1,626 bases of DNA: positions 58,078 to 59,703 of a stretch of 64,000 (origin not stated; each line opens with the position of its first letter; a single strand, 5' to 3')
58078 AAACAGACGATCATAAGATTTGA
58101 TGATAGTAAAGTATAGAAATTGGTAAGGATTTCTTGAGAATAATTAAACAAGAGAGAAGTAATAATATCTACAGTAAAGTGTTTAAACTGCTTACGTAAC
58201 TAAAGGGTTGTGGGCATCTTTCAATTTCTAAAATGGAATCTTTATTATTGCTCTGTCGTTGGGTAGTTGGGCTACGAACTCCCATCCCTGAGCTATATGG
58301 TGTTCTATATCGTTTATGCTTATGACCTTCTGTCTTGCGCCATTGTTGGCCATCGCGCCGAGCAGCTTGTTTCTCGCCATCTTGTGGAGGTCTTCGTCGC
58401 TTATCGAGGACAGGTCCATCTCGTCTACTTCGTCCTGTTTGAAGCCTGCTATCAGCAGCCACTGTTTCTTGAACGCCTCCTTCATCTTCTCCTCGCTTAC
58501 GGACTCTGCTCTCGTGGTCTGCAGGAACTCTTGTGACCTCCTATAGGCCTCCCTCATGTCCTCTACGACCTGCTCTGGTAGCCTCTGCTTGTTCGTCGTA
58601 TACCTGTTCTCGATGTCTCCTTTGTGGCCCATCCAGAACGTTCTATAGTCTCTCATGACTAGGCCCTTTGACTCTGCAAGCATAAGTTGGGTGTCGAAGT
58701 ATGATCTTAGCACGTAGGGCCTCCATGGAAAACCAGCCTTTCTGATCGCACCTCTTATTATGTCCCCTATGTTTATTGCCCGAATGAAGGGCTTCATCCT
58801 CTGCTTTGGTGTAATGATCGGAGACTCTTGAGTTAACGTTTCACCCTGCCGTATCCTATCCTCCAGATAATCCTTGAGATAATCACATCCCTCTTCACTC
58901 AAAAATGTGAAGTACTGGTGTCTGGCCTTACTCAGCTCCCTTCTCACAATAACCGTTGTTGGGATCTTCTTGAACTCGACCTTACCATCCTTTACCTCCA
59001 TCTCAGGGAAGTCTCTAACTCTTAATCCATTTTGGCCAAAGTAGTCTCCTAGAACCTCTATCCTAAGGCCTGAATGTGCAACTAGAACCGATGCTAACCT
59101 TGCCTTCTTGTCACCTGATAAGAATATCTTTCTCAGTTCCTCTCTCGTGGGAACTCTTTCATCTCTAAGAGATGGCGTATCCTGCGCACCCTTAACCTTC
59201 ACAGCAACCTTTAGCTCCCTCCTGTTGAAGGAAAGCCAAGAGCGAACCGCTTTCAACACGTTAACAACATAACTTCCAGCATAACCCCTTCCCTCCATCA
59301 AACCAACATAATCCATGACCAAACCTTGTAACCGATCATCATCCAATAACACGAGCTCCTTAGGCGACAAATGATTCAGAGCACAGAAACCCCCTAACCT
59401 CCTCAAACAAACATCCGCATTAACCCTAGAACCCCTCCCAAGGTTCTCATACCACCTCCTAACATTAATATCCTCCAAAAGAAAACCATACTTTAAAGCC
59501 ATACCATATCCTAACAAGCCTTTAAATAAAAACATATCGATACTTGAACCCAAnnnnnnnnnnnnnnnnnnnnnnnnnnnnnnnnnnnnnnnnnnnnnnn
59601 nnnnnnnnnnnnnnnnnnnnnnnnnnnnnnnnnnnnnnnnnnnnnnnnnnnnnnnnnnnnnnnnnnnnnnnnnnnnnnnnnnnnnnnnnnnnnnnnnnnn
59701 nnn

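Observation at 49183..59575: ~10.4 kb integrated element at tRNA-Trp bounded by a 15-bp direct repeat and carrying an integrase, an R-M module and several uncharacterised nuclease/wHTH/RHH genes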

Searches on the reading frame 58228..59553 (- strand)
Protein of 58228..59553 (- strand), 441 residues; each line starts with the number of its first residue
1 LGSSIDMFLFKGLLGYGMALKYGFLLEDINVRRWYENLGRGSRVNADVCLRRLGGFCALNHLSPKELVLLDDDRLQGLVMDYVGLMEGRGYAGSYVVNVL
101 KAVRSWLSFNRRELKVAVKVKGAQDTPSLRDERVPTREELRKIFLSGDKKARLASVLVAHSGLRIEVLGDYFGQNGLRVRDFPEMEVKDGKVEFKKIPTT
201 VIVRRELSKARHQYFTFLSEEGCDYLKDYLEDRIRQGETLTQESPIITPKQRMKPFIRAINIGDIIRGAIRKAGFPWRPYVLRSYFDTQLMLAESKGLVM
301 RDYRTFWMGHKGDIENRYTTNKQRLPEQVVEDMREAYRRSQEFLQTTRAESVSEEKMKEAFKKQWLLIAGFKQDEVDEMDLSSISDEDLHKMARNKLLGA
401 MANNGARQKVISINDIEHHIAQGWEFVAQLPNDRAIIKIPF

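Call 10: search_protein_families(library=pfam, max_evalue=0.1, proteins=[window:58228-59553:-])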
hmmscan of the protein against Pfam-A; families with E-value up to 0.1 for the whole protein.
window:58228-59553:- (441 aa): 1 family
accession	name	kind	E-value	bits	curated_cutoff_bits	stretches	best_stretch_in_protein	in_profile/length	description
PF00589.27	Phage_integrase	-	6.2e-05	23.3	27.1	1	175-291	34-141/172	Phage integrase family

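Call 11: search_protein_families(library=padloc, max_evalue=0.1, proteins=[window:58228-59553:-])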
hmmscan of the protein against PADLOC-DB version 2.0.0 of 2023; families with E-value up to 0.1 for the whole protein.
window:58228-59553:- (441 aa): 0 families

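Call 19: find_homologous_proteins(query=window:58228-59553:-)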
Query window:58228-59553:- (441 aa): 2357 proteins with E <= 0.001 among 8000 candidates; the best 120 are listed.
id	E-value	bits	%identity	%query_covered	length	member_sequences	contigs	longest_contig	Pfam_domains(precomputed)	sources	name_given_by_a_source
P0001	4.8e-283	957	100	96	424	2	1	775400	-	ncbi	-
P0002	2.5e-241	819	83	96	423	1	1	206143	-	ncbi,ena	-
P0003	2.2e-215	734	73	96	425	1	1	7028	PF00589.28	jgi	-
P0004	2.4e-215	733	74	96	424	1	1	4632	-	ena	-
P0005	1.8e-214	731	73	96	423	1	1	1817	-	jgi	jgi:hypothetical protein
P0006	5.1e-214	729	74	96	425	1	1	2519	PF00589.28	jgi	jgi:hypothetical protein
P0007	1.5e-213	728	74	96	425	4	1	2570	PF00589.28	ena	-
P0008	3.5e-208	710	71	96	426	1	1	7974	PF00589.28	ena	-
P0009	4.3e-204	696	71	96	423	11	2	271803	-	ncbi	ncbi:MAG: site-specific integrase [Candidatus Bathyarchaeia archaeon]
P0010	3.0e-203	694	68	96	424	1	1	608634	-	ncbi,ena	-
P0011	3.3e-203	694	71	96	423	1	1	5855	-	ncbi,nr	ncbi:site-specific integrase [Candidatus Bathyarchaeota archaeon]|nr:site-specific integrase [Candid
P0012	1.1e-199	682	69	95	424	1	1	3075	-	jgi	jgi:hypothetical protein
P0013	1.1e-197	675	69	95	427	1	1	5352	-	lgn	-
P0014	2.3e-197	674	70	94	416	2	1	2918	PF00589.28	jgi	jgi:hypothetical protein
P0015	1.3e-196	672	67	95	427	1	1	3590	-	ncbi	ncbi:MAG: site-specific integrase [Thermoproteota archaeon]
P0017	3.8e-195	667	67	95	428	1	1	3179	PF00589.28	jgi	-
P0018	3.8e-193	660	67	96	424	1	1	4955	PF00589.28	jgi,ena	-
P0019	2.2e-192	658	68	95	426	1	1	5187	PF00589.28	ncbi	ncbi:MAG: site-specific integrase [Nitrososphaerota archaeon]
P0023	3.3e-191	654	66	96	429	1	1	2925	PF00589.28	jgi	jgi:integrase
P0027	1.9e-190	651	65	95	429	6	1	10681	PF00589.28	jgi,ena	-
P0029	4.0e-190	650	66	95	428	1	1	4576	PF00589.28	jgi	-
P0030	4.7e-190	650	67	95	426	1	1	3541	PF00589.28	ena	-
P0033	9.6e-190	649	68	95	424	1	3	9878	PF00589.28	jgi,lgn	-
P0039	3.8e-189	647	67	95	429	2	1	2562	PF00589.28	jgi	-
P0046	5.7e-188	643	64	95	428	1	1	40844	PF00589.28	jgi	jgi:hypothetical protein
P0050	4.0e-187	641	66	95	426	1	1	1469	PF00589.28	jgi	-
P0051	5.8e-187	640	65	95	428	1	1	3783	PF00589.28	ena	-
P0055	1.6e-186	639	66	95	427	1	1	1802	PF00589.28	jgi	jgi:hypothetical protein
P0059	3.7e-186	637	66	95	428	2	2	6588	PF00589.28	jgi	jgi:hypothetical protein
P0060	4.0e-186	637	63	95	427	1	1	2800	PF00589.28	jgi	jgi:hypothetical protein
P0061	4.8e-186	637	66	96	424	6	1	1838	PF00589.28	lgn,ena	-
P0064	6.1e-186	637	67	95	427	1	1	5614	PF00589.28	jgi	jgi:hypothetical protein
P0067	9.7e-186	636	63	95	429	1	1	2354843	PF00589.28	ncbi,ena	-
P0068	1.0e-185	636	65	95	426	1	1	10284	PF00589.28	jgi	jgi:hypothetical protein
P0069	1.1e-185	636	65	95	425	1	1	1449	PF00589.28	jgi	jgi:hypothetical protein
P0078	3.5e-185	634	64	95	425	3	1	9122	PF00589.28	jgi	-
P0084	7.7e-185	633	63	95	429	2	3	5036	PF00589.28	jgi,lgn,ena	-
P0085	8.3e-185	633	63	98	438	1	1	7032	PF00589.28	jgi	-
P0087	9.2e-185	633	64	96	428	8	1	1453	PF00589.28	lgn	-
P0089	1.4e-184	632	65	96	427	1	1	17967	PF00589.28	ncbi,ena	-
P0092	1.6e-184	632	65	96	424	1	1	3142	PF00589.28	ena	-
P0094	2.5e-184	631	62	95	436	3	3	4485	PF00589.28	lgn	-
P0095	2.7e-184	631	62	95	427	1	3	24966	PF00589.28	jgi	jgi:hypothetical protein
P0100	6.1e-184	630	65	96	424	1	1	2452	PF00589.28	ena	-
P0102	1.1e-183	629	64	95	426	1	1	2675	PF00589.28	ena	-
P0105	1.6e-183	629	63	95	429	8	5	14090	PF00589.28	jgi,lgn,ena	-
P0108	1.9e-183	628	63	95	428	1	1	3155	PF00589.28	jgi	jgi:hypothetical protein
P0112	2.5e-183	628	67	95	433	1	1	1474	PF00589.28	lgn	-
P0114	3.8e-183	627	63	95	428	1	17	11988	PF00589.28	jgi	jgi:hypothetical protein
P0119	1.3e-182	626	63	95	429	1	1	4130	PF00589.28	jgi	jgi:hypothetical protein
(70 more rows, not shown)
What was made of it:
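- On Tyrosine recombinase superfamily: Many homologues carry a precomputed PF00589 hit (call 19).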

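Call 20: find_related_loci(query=window:58228-59553:-, collection=viral_contigs, flank=10000)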
Query window:58228-59553:- (441 aa) in viral_contigs; peptide patterns used: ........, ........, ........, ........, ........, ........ (x = any residue, [..] = any of these).
No stretch of DNA in the collection matches any of the patterns.

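Call 21: find_encoding_contigs(protein=P0001, flank=10000, max_places=3)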
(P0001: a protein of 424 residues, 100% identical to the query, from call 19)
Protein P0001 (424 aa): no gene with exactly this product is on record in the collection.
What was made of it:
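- Tried and rejected: P0001 was not on record (call 21).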

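Call 22: find_encoding_contigs(protein=P0009, flank=10000, max_places=2)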
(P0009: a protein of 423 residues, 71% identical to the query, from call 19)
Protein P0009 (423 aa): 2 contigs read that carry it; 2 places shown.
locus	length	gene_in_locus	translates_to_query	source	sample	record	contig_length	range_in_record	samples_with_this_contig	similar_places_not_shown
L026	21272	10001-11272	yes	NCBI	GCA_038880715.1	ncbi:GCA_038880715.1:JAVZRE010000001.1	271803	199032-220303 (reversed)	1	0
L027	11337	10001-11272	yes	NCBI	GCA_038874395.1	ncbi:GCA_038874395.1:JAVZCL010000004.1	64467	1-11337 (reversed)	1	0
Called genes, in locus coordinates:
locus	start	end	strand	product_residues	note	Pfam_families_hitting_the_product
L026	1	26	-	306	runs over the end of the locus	PF02219:MTHFR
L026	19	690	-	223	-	PF12225:DUF5981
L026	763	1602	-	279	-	PF04055:Radical_SAM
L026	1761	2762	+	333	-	PF01408:GFO_IDH_MocA, PF02894:GFO_IDH_MocA_C, PF22725:GFO_IDH_MocA_C3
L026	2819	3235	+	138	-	PF00293:NUDIX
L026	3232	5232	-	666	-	PF01926:MMR_HSR1, PF02421:FeoB_N, PF00009:GTP_EFTU (weak), PF17910:FeoB_Cyto, PF07670:Gate, PF07664:FeoB_C, PF07670:Gate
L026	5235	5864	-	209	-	PF04023:FeoA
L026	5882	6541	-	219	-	PF01325:Fe_dep_repress, PF02742:Fe_dep_repr_C, PF04023:FeoA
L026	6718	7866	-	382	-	PF01118:Semialdhyde_dh, PF02774:Semialdhyde_dhC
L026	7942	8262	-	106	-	-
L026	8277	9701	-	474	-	PF03796:DnaB_C, PF05625:PAXNEB (faint), PF06745:ATPase, PF08423:Rad51 (faint), PF13481:AAA_25, PF23442:DUF7125 (weak), PF13401:AAA_22 (weak), PF20440:GvpD_bR2 (weak)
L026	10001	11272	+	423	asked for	-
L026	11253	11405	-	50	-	-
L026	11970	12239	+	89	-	PF18753:Nmad2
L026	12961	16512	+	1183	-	PF13091:PLDc_2, PF00270:DEAD, PF04851:ResIII, PF22527:DEXQc_Suv3 (faint), PF00271:Helicase_C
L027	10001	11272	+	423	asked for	-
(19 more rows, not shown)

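Call 23: find_encoding_contigs(protein=P0010, flank=10000, max_places=2)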
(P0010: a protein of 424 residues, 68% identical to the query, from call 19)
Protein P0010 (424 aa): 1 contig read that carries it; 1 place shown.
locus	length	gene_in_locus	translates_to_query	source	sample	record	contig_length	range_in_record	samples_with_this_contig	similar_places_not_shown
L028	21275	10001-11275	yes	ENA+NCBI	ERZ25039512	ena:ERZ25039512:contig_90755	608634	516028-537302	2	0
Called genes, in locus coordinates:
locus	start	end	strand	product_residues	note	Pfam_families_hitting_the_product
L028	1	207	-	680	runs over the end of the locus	PF14551:MCM_N, PF17207:MCM_OB, PF00493:MCM, PF07728:AAA_5 (faint), PF01078:Mg_chelatase (weak), PF17855:MCM_lid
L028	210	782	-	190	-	-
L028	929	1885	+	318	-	PF03215:Rad17 (weak), PF05496:RuvB_N (weak), PF07724:AAA_2 (faint), PF00004:AAA, PF13401:AAA_22 (faint), PF13177:DNA_pol3_delta2, PF25361:AAA_lid_RFC1 (weak), PF08542:Rep_fac_C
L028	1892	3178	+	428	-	PF13393:tRNA-synt_His, PF03129:HGTP_anticodon (weak)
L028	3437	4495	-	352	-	PF04007:DUF354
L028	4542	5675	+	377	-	-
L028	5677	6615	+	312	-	PF01408:GFO_IDH_MocA, PF22725:GFO_IDH_MocA_C3, PF02894:GFO_IDH_MocA_C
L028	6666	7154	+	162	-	PF25084:LbH_EIF2B, PF25087:GMPPB_C (faint), PF00132:Hexapep, PF14602:Hexapep_2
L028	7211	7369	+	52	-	-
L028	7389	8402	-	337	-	PF00953:Glycos_transf_4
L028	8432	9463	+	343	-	PF01008:IF-2B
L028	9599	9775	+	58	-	-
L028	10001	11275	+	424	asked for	-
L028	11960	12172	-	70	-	-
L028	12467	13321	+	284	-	PF02463:SMC_N (weak), PF13175:AAA_15 (weak), PF13476:AAA_23, PF13514:AAA_27 (weak)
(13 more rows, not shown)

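Call 24: find_encoding_contigs(protein=P0067, flank=10000, max_places=2)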
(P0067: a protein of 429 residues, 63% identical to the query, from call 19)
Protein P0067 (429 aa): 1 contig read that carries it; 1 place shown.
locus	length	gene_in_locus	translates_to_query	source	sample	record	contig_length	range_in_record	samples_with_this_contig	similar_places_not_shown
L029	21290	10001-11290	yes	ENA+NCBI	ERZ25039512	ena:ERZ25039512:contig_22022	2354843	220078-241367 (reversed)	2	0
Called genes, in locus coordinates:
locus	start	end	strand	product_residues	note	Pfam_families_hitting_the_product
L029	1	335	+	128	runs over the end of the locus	PF00903:Glyoxalase, PF12681:Glyoxalase_2 (weak), PF13669:Glyoxalase_4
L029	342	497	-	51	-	-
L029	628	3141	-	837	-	PF02837:Glyco_hydro_2_N, PF22666:Glyco_hydro_2_N2, PF00703:Glyco_hydro_2, PF17786:Mannosidase_ig, PF17753:Ig_mannosidase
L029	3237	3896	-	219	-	PF00535:Glycos_transf_2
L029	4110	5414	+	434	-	PF00009:GTP_EFTU, PF14578:GTP_EFTU_D4 (faint), PF03144:GTP_EFTU_D2, PF03143:GTP_EFTU_D3, PF22594:GTP-eEF1A_C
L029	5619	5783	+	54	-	-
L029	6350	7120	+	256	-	-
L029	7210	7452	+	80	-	-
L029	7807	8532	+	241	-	PF02732:ERCC4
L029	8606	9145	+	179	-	-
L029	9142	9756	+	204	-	-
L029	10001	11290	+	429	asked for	PF00589:Phage_integrase (weak)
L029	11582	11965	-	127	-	-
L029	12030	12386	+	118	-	-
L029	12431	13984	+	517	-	PF00239:Resolvase, PF07508:Recombinase (weak)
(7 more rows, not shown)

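Call 39: find_related_loci(query=A1, collection=viral_contigs, flank=10000)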
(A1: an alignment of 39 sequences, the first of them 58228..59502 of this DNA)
Query A1 (424 aa) in viral_contigs; peptide patterns used: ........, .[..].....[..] (x = any residue, [..] = any of these).
3 stretches matched a pattern, but none encodes a relative of the query by tblastn (E <= 1e-3).
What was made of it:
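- On Thaumarchaeal cryptic integrated element: No IMG/VR match (calls 20 and 39).
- The integrase family is absent from 2.9 million IMG/VR contigs, whether searched with the protein or with the profile (calls 20 and 39).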

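Call 40: find_related_loci(query=A1, collection=metagenome_contigs, flank=10000)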
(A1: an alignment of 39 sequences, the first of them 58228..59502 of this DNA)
Query A1 (424 aa) in metagenome_contigs; peptide patterns used: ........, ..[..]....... (x = any residue, [..] = any of these).
600 stretches matched a pattern (row limit reached: there are more); 559 encode a relative of the query (tblastn E <= 1e-3); the best 80 are kept; 80 distinct loci.
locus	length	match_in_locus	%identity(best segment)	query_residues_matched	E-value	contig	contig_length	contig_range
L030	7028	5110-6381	73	1-424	0e+0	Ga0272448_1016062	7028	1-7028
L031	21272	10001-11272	74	1-424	0e+0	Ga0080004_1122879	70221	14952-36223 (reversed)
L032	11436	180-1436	65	4-422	0e+0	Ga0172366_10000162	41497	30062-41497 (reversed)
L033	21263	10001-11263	68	4-423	0e+0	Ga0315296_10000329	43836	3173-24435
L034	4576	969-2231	66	4-424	0e+0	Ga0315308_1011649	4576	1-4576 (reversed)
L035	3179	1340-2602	67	4-424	0e+0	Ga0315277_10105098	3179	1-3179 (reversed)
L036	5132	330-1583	67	4-422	0e+0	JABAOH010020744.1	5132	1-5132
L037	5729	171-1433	67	4-423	0e+0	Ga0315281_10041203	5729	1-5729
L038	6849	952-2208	67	4-422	0e+0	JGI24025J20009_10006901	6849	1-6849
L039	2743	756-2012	64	4-422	0e+0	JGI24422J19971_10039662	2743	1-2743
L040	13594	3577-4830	66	4-421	0e+0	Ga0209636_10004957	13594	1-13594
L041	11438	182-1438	65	4-422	0e+0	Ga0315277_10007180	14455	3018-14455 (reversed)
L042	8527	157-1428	66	1-424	0e+0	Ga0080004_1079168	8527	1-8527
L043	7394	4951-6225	65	1-423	0e+0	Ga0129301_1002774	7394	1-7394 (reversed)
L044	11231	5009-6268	65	4-423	0e+0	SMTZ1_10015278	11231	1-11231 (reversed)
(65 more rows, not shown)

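Call 47: search_protein_families(library=phrogs, max_evalue=0.01, proteins=[window:58228-59502:-])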
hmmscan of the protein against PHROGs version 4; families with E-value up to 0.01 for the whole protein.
window:58228-59502:- (424 aa): 0 families
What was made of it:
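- There are no informative hits to virus protein families, no replication or conjugation domains, and no match in IMG/VR (calls 10, 20, 39 and 47).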

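Call 48: search_protein_families(library=ncbifam, max_evalue=0.01, proteins=[window:58228-59502:-])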
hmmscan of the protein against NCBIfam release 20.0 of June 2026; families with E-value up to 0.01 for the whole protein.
window:58228-59502:- (424 aa): 1 family
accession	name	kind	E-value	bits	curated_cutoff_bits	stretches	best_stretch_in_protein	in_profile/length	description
NF040815.2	recomb_XerA_Arch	equivalog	1.3e-06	28.2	220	1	70-274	52-227/263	site-specific tyrosine recombinase/integron integrase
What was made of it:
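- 58228..59502 (-): Intact tyrosine integrase (424 aa) with the pNOB8-type signature R...YxxR...H...Y and a conserved extension of about 120 aa after the catalytic Tyr. Pfam PF00589, E = 6e-5; NCBIfam XerA, E = 1e-6 (calls 10 and 48).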

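Call 91: search_solved_structures(query=window:58228-59502:-, max_evalue=0.1)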
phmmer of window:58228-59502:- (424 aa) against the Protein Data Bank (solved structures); distinct sequences matched with E-value up to 0.1: 0.

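Call 99: predict_structure(alignment_id=A1)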
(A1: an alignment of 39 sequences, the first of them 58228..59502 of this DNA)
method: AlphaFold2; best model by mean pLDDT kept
length: 424 residues; sequences in the alignment: 39
mean_pLDDT: 62.4   pTM: 0.35
mean pLDDT of the five models: 62.4, 57.2, 56.9, 55.5, 55.2
residues with pLDDT >= 90: 55; 70-90: 137; 50-70: 68; < 50: 164
segments of 3 or more residues with pLDDT < 50: 107-155, 191-193, 231-308, 322-336, 383-389
pLDDT, mean of each block of 10 residues (from residue 1): 73 95 73 87 94 93 90 67 91 89 55 29 35 36 31 49 78 77 57 50 61 76 77 36 42 42 44 43 39 37 43 49 43 47 79 78 78 72 47 81 77 80 60
secondary structure, 60 per line:
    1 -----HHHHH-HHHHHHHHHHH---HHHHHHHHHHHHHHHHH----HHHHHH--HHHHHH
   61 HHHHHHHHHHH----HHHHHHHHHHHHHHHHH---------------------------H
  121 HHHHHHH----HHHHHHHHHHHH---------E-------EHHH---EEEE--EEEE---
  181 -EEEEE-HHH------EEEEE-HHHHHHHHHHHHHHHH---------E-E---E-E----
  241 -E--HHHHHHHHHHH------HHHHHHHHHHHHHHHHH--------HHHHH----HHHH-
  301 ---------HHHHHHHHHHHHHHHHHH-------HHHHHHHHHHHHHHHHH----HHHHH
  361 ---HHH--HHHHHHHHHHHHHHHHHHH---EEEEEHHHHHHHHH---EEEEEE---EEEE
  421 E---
elements in order: H6-10 H12-22 H26-42 H47-52 H55-71 H76-92 H120-127 H132-143 E168-171 E174-177 E182-186 E197-201 H203-218 H245-255 H262-278 H287-291 H296-299 H310-327 H335-351 H356-360 H369-387 E391-395 H396-404 E408-413 E417-421
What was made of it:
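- Tried and rejected: The model was poor (pLDDT 62), because the alignment is too uniform (call 99).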

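Call 101: search_solved_structures(query=A1, max_evalue=1)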
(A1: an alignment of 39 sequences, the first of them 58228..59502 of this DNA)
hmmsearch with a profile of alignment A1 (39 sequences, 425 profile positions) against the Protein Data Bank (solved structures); distinct sequences matched with E-value up to 1: 9.
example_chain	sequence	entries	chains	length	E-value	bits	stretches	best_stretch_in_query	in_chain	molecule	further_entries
4a8e_A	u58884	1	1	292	0.0023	19.9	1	64-274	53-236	PROBABLE TYROSINE RECOMBINASE XERC-LIKE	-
7qep_C7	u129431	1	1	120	0.086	14.7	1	22-86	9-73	40S ribosomal protein S17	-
3j6x_10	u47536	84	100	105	0.1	14.5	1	196-235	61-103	40S ribosomal protein S10 | 40S ribosomal protein S10-A | eS10 (yeast S10)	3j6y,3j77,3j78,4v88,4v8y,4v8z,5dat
5fci_C0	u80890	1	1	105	0.22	13.4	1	196-235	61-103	40S ribosomal protein S10-A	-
6jw0_A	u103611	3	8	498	0.47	12.3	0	22-64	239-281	TAL effector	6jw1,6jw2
4u3m_C0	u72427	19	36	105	0.48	12.3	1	196-233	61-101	40S ribosomal protein S10-B | 40S ribosomal protein S10-A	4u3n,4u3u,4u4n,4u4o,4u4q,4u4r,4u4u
5i4l_C0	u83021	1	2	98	0.63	11.9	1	196-215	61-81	40S ribosomal protein S10-A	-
1uix_A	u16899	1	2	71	0.73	11.7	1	315-363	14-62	Rho-associated kinase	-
4u3n_c0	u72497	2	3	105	0.78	11.6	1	196-215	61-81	40S ribosomal protein S10-A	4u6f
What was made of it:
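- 58228..59502 (-): A1 profile against P. abyssi XerA, E = 0.002 (call 101).
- On Tyrosine recombinase superfamily: The A1 profile matches PDB XerA at E = 0.002 (call 101).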
